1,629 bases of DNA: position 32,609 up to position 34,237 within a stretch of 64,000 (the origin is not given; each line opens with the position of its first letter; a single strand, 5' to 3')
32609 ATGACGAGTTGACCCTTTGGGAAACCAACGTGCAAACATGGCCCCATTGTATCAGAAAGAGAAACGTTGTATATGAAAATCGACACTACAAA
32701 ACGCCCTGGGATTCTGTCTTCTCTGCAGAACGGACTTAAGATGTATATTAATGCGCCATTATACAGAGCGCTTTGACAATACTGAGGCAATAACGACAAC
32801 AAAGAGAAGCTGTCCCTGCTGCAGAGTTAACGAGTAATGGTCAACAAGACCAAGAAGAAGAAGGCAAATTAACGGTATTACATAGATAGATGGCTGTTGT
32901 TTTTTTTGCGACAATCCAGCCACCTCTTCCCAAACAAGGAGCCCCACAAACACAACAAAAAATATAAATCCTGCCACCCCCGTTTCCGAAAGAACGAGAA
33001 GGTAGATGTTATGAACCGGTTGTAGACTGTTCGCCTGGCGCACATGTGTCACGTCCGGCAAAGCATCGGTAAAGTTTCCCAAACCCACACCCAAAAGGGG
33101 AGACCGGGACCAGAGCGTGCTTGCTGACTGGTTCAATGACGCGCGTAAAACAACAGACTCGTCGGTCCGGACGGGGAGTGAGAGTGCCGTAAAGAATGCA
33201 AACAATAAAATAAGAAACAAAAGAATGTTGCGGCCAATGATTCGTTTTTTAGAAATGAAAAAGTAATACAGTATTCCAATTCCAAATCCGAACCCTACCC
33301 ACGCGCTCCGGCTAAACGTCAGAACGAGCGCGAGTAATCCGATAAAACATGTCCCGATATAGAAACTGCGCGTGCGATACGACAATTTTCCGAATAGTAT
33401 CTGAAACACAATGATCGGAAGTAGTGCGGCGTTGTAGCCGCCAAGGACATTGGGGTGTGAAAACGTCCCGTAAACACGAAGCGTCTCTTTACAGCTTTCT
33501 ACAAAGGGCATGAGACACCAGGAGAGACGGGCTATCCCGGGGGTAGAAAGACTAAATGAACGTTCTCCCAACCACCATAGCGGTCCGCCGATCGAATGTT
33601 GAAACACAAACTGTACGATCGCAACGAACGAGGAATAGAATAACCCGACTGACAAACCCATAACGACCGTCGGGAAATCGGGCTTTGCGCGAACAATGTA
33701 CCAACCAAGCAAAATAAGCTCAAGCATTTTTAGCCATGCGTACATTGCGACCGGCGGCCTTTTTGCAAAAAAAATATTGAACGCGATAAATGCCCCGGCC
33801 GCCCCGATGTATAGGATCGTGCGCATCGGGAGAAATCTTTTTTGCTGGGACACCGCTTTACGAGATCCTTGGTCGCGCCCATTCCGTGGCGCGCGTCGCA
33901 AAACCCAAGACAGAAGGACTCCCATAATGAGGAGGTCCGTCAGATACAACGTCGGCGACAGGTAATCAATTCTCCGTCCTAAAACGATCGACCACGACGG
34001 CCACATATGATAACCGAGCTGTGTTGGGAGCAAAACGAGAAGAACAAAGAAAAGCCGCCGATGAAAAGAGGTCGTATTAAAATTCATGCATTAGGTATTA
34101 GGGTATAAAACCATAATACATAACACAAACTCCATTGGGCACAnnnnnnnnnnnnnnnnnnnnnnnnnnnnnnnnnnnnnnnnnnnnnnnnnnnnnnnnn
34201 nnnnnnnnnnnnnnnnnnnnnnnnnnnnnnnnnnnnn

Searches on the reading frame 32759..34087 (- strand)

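Call 51: search_protein_families(library=pfam, proteins=[window:32759-34087:-], max_evalue=0.001)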
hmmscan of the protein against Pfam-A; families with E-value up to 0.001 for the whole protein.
window:32759-34087:- (442 aa): 1 family
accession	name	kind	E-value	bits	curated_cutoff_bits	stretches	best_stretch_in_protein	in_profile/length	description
PF04932.20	Wzy_C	-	1.3e-16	61.1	31.7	1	246-378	2-149/149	O-Antigen ligase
